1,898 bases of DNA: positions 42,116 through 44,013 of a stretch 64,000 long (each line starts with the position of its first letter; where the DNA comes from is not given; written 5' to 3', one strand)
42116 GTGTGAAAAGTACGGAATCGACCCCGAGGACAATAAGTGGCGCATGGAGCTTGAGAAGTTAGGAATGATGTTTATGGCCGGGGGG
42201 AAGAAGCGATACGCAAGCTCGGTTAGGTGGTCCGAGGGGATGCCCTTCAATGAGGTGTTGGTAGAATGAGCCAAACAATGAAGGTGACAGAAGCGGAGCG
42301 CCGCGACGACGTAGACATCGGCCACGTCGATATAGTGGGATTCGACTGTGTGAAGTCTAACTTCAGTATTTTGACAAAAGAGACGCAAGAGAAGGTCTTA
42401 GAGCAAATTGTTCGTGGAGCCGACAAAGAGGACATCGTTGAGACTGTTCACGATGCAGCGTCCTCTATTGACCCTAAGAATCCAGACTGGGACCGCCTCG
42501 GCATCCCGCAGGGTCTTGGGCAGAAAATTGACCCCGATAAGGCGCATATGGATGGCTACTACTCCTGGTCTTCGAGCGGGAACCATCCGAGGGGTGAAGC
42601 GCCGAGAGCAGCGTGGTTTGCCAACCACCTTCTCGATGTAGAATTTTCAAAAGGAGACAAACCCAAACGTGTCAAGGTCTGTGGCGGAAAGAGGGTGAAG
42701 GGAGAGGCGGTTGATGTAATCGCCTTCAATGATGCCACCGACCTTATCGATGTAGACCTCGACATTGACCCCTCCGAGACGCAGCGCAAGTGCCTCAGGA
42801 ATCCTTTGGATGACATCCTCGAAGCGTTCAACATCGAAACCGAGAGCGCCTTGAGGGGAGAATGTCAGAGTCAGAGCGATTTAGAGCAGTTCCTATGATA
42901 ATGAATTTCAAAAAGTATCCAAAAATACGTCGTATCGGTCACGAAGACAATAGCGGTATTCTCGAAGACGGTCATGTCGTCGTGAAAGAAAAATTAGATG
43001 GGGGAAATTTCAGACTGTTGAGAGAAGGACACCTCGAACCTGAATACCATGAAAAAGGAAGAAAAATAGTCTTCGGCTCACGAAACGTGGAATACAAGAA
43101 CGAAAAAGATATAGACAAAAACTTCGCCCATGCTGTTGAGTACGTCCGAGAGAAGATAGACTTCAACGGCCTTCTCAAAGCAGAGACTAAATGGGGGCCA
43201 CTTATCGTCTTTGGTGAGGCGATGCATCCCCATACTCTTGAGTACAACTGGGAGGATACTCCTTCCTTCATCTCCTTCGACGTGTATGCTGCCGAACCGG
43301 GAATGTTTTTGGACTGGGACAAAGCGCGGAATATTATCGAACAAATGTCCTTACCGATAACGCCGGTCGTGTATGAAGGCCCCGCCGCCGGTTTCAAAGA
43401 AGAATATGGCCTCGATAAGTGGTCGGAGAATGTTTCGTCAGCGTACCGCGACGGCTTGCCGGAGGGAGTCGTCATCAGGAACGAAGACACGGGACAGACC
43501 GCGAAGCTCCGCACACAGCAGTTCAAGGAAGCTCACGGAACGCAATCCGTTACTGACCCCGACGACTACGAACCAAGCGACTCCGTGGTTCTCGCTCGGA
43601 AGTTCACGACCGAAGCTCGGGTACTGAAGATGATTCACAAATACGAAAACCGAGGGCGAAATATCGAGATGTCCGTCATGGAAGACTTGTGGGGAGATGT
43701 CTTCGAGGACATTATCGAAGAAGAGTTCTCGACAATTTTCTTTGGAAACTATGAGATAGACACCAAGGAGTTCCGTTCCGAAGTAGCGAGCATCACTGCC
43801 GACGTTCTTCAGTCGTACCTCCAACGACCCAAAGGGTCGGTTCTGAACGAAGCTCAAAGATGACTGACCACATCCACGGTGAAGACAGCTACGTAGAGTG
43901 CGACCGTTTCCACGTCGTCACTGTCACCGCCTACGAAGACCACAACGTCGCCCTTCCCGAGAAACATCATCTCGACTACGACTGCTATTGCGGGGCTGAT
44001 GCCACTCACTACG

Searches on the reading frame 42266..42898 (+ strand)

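Call 11: search_protein_families(library=phrogs, proteins=[window:42266-42898:+])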
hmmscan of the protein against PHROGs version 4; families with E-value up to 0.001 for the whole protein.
window:42266-42898:+ (210 aa): 1 family
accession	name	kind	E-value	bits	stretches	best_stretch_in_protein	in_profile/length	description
phrog_262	-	DNA, RNA and nucleotide metabolism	2.3e-15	56.8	1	16-195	669-844/856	DNA polymerase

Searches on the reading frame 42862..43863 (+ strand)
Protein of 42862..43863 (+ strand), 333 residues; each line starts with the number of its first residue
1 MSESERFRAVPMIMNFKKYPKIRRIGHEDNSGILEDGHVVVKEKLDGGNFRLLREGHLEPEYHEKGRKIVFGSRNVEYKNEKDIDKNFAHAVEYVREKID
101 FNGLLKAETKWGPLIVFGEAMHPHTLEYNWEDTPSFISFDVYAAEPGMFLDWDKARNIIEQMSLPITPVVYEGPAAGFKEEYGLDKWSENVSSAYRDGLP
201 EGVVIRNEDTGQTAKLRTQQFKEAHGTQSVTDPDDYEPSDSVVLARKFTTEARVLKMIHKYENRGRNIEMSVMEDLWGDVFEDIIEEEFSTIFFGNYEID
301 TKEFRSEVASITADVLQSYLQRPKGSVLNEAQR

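Call 11: search_protein_families(library=phrogs, proteins=[window:42862-43863:+])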
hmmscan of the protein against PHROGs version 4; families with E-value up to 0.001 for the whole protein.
window:42862-43863:+ (333 aa): 3 families
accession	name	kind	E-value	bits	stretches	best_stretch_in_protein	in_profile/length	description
phrog_548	-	DNA, RNA and nucleotide metabolism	9.8e-34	118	1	14-311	1-330/341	RNA ligase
phrog_968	-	DNA, RNA and nucleotide metabolism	8.6e-11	42.4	1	35-225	182-392/398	RNA ligase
phrog_24030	-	DNA, RNA and nucleotide metabolism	5.9e-05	23.5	1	35-218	162-312/342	RNA ligase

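Call 22: find_related_loci(query=window:42862-43863:+, collection=viral_contigs, flank=6000)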
Query window:42862-43863:+ (333 aa) in viral_contigs; peptide patterns used: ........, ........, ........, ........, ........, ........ (x = any residue, [..] = any of these).
12 stretches matched a pattern; 3 encode a relative of the query (tblastn E <= 1e-3); 3 distinct loci.
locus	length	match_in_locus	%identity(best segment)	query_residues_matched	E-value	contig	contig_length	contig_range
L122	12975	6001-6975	77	7-331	1e-177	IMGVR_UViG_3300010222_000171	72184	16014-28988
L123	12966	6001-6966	54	4-331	7e-111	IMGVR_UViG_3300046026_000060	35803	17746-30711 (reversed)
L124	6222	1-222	78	259-332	5e-25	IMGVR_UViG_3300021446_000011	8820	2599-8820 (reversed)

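Call 46: search_dna_similar(query=window:42862-43863:+, collection=phages, mode=protein, max_rows=40)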
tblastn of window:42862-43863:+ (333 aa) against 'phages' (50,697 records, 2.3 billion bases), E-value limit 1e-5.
Records with a match: 131; places in all: 131; records where one place covers at least 80% of the query: 131.
Best place of each record, by identity: <60% 131.
By first word of the organism name: Bacillus 69; Listeria 56; Brevibacillus 3; Halogranum 2; Caudoviricetes 1.
By host as written in the record: Listeria monocytogenes 45; Bacillus anthracis Sterne 12; - 9; Bacillus cereus 7; Bacillus thuringiensis subsp. kurstaki 6; Bacillus anthracis 5; Bacillus thuringiensis subsp. kurstaki ATCC 33679 5; Bacillus thuringiensis kurstaki 4; and 24 more.
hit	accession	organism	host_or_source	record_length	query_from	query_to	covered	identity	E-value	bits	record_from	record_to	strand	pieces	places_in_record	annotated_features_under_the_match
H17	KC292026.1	Halogranum tailed virus 1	Halogranum sp. SS5-1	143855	6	322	95%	36.0%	3e-48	179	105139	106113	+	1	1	217: RNA ligase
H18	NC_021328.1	Halogranum tailed virus 1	Halogranum sp. SS5-1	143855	6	322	95%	36.0%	3e-48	179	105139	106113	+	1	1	217: RNA ligase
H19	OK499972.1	Bacillus phage vB_BanS_Chewbecca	Bacillus anthracis Sterne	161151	14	316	91%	27.4%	4e-17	88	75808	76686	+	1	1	RNA ligase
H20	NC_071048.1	Bacillus phage vB_BanS_Chewbecca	Bacillus anthracis Sterne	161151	14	316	91%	27.4%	4e-17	88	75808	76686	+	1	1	RNA ligase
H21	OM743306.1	Bacillus phage vB_BcgM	Bacillus mycoides MC118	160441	17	321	92%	27.1%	3e-17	89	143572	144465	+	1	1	putative RNA ligase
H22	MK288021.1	Bacillus phage pW2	Bacillus cereus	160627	14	316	91%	27.2%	3e-15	83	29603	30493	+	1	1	hypothetical protein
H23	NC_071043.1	Bacillus phage pW2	Bacillus cereus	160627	14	316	91%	27.2%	3e-15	83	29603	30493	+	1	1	hypothetical protein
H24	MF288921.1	Bacillus phage OTooleKemple52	Bacillus thuringiensis kurstaki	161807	17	321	92%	27.0%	6e-14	79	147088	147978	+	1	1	hypothetical protein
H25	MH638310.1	Bacillus phage Kamfam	Bacillus thuringiensis kurstaki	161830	17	321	92%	27.0%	6e-14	79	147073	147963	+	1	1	261: RNA ligase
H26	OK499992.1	Bacillus phage vB_BanS_Nate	Bacillus anthracis Sterne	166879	14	322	93%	26.6%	9e-18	90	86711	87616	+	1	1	RNA ligase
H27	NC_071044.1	Bacillus phage vB_BanS_Nate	Bacillus anthracis Sterne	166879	14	322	93%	26.6%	9e-18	90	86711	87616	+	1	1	RNA ligase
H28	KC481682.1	Bacillus phage vB_BanS-Tsamsa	Bacillus anthracis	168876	14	316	91%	27.1%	5e-19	94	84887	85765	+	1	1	hypothetical protein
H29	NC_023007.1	Bacillus phage vB_BanS-Tsamsa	Bacillus anthracis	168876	14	316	91%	27.1%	5e-19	94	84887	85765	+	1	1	RNA ligase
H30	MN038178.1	Bacillus phage Beyonphe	Bacillus cereus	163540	8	321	94%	26.0%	1e-12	75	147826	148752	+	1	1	258: RNA ligase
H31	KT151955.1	Brevibacillus phage Jenst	Brevibacillus laterosporus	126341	4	309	92%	26.7%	2e-14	80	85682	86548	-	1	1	putative RNA ligase | hypothetical protein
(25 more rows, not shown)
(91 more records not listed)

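Call 48: find_homologous_proteins(query=window:42862-43863:+, max_evalue=1e-30)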
Query window:42862-43863:+ (333 aa): 92 proteins with E <= 1e-30 among 1313 candidates.
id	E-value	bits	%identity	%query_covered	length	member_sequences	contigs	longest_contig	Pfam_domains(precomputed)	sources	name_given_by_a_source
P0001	3.4e-216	735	100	97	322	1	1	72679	PF09414.16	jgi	jgi:hypothetical protein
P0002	5.9e-179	612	82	96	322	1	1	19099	PF09414.16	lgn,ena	-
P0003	2.0e-176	604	82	96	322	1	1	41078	PF09414.16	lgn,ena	-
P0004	6.2e-176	603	82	96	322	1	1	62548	PF09414.16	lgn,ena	-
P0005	6.0e-171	586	78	96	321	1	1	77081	PF09414.16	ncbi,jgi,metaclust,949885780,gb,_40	metaclust:\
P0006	1.1e-144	500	67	95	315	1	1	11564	PF09414.16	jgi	-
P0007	4.6e-144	498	67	95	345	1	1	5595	PF09414.16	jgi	-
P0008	4.8e-122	425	60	95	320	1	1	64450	PF09414.16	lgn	-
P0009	3.1e-121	423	60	95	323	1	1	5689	PF09414.16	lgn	-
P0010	6.2e-120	418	61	94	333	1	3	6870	PF09414.16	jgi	jgi:hypothetical protein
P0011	5.0e-117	409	57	96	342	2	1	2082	PF09414.16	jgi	-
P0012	5.6e-114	399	60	96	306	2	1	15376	PF09414.16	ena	-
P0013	1.3e-113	398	58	95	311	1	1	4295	PF09414.16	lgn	-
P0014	1.7e-113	397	60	95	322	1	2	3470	PF09414.16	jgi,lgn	jgi:hypothetical protein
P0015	1.8e-113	397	58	95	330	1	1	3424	PF09414.16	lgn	-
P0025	1.4e-109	384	54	96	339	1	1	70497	PF09414.16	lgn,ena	-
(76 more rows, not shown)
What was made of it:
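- The window's RNA-ligase product is 100% identical to a protein recorded on a 72.7 kb JGI contig (call 48).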

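Call 49: find_encoding_contigs(protein=P0002, flank=10000, max_places=3)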
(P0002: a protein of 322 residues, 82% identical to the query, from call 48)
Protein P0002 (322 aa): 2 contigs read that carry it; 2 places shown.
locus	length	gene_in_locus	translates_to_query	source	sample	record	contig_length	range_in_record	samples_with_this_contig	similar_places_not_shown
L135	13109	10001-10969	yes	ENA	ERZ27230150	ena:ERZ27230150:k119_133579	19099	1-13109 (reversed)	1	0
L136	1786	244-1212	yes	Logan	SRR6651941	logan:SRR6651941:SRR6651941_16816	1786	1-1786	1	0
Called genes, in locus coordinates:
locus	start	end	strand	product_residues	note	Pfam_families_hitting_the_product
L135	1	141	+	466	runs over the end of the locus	PF13384:HTH_23 (weak)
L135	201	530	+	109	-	-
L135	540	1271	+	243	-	PF00989:PAS (faint), PF08448:PAS_4 (weak), PF13426:PAS_9 (weak)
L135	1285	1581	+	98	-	-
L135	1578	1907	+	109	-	-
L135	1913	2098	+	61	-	-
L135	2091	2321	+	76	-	-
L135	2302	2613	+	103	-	PF19905:DUF6378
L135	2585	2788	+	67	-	-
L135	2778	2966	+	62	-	-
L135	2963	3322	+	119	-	-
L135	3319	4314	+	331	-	PF12705:PDDEXK_1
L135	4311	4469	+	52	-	-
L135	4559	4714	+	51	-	-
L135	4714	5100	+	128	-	-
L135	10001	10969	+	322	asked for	PF09414:RNA_ligase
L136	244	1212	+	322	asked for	PF09414:RNA_ligase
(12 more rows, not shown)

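Call 50: find_encoding_contigs(protein=P0003, flank=10000, max_places=3)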
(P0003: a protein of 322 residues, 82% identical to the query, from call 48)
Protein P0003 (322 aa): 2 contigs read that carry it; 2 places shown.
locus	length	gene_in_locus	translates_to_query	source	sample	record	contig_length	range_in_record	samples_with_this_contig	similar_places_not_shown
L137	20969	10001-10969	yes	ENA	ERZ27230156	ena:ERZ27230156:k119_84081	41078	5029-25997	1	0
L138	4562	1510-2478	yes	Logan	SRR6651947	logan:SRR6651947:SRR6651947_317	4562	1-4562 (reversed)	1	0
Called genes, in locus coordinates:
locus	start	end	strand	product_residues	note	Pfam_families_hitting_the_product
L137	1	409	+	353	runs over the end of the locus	-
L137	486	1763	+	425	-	-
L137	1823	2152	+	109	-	-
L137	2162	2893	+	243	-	PF00989:PAS (weak), PF13426:PAS_9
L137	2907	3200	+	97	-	-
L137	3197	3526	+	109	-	-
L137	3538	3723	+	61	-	-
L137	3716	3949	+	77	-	-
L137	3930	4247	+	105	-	PF19905:DUF6378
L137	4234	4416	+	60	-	-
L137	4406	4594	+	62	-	-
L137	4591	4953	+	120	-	-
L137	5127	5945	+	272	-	PF12705:PDDEXK_1 (weak)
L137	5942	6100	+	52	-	-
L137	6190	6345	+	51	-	-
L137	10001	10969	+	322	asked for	PF09414:RNA_ligase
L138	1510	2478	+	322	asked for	PF09414:RNA_ligase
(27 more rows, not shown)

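Call 51: find_encoding_contigs(protein=P0004, flank=10000, max_places=3)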
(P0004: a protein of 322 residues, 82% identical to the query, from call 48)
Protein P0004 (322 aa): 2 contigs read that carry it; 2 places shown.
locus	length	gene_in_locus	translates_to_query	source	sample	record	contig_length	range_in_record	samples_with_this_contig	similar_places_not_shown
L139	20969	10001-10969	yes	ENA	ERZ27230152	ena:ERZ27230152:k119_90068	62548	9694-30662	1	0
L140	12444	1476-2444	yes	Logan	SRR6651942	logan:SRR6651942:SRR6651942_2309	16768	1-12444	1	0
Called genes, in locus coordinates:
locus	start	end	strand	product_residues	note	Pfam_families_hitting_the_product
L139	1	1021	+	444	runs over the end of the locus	-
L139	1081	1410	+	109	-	-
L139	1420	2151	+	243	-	PF00989:PAS (weak), PF08448:PAS_4 (weak), PF13426:PAS_9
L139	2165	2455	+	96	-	-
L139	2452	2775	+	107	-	-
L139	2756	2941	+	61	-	-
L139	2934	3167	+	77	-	-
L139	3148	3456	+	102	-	PF19905:DUF6378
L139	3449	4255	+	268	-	PF18780:HNH_repeat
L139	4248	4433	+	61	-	-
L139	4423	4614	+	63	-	-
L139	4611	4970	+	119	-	-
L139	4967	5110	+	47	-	-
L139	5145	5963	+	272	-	PF12705:PDDEXK_1 (faint)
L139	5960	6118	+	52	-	-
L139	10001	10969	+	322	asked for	PF09414:RNA_ligase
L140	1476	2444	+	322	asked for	PF09414:RNA_ligase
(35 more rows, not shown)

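Call 52: find_encoding_contigs(protein=P0005, flank=10000, max_places=3)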
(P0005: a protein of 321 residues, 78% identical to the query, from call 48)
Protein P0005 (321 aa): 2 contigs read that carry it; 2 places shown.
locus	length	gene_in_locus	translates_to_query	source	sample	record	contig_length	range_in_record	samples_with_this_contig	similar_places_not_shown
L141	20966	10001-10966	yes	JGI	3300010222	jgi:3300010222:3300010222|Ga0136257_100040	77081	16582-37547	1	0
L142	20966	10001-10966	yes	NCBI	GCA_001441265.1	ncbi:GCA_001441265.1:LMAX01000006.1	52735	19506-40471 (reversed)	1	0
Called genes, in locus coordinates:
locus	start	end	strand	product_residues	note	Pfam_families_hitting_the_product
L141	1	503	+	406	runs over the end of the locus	PF12840:HTH_20 (weak), PF13412:HTH_24 (weak)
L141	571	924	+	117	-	-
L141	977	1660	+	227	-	PF13426:PAS_9 (weak)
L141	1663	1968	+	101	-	-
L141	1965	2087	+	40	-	-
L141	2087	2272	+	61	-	-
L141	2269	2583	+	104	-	PF19905:DUF6378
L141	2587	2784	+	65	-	-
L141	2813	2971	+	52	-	-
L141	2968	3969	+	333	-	PF12705:PDDEXK_1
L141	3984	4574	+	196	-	PF00356:LacI (weak), PF13392:HNH_3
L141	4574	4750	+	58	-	-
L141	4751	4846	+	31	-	-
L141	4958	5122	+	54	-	-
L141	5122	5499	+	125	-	-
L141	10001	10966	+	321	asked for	PF09414:RNA_ligase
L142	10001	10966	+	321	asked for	PF09414:RNA_ligase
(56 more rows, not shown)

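Call 70: find_encoding_contigs(protein=P0025, flank=4000, max_places=2)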
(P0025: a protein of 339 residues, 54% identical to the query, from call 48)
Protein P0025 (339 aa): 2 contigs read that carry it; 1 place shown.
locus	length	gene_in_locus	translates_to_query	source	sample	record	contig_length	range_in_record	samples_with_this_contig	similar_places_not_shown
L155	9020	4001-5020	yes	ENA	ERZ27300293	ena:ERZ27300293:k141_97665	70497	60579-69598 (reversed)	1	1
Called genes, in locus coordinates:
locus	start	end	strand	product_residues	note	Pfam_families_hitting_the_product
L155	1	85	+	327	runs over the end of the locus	?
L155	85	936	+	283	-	PF18024:HTH_50 (faint), PF13518:HTH_28 (faint), PF15943:YdaS_toxin (faint), PF01844:HNH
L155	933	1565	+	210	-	-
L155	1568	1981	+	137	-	-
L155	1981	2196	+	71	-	-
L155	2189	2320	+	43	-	-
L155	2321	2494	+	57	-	-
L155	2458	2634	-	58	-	-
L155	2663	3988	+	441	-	PF01139:RtcB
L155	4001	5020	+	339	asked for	PF09414:RNA_ligase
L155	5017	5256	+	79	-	-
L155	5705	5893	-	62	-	-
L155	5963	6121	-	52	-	-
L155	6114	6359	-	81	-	-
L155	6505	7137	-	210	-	-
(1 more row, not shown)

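Call 94: get_annotated_region(hit=H18, flank=20000)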
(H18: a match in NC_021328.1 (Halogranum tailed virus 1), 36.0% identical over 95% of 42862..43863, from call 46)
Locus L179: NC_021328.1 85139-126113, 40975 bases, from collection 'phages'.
description: Halovirus HGTV-1, complete genome.
organism: Halogranum tailed virus 1 (NCBI taxid 1273749)
taxonomy: Viruses; Duplodnaviria; Heunggongvirae; Uroviricota; Caudoviricetes; Thumleimavirales; Halomagnusviridae; Hagravirus; Hagravirus HGTV1
host: Halogranum sp. SS5-1; source: -; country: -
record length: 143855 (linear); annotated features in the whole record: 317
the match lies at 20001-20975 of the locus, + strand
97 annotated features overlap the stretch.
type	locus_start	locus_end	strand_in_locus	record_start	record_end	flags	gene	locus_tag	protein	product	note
CDS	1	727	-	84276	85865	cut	172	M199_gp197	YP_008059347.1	HSP90 chaperone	-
CDS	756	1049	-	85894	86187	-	173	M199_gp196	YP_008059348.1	hypothetical protein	-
CDS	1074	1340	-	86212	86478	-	174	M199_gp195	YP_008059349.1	thioredoxin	Thioredoxin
CDS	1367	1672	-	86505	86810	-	175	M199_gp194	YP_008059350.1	hypothetical protein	-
CDS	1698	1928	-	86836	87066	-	176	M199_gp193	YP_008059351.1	hypothetical protein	-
CDS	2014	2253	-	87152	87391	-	177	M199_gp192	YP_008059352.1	hypothetical protein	-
CDS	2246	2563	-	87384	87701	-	178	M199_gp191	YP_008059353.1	hypothetical protein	-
CDS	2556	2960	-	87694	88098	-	179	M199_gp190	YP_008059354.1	dual specificity phosphatase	Ser/Thr and Tyr protein phosphatase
CDS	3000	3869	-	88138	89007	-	180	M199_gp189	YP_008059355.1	hypothetical protein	-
CDS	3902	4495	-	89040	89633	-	181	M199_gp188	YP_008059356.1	Restriction endonuclease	Restriction endonuclease EcoRV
CDS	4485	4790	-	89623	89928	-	182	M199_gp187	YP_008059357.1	hypothetical protein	-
CDS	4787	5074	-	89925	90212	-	183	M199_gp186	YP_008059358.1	hypothetical protein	-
CDS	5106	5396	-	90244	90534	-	184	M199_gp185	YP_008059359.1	hypothetical protein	-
CDS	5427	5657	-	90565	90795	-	185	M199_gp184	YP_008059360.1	hypothetical protein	-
CDS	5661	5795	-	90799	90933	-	186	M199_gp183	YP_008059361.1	hypothetical protein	-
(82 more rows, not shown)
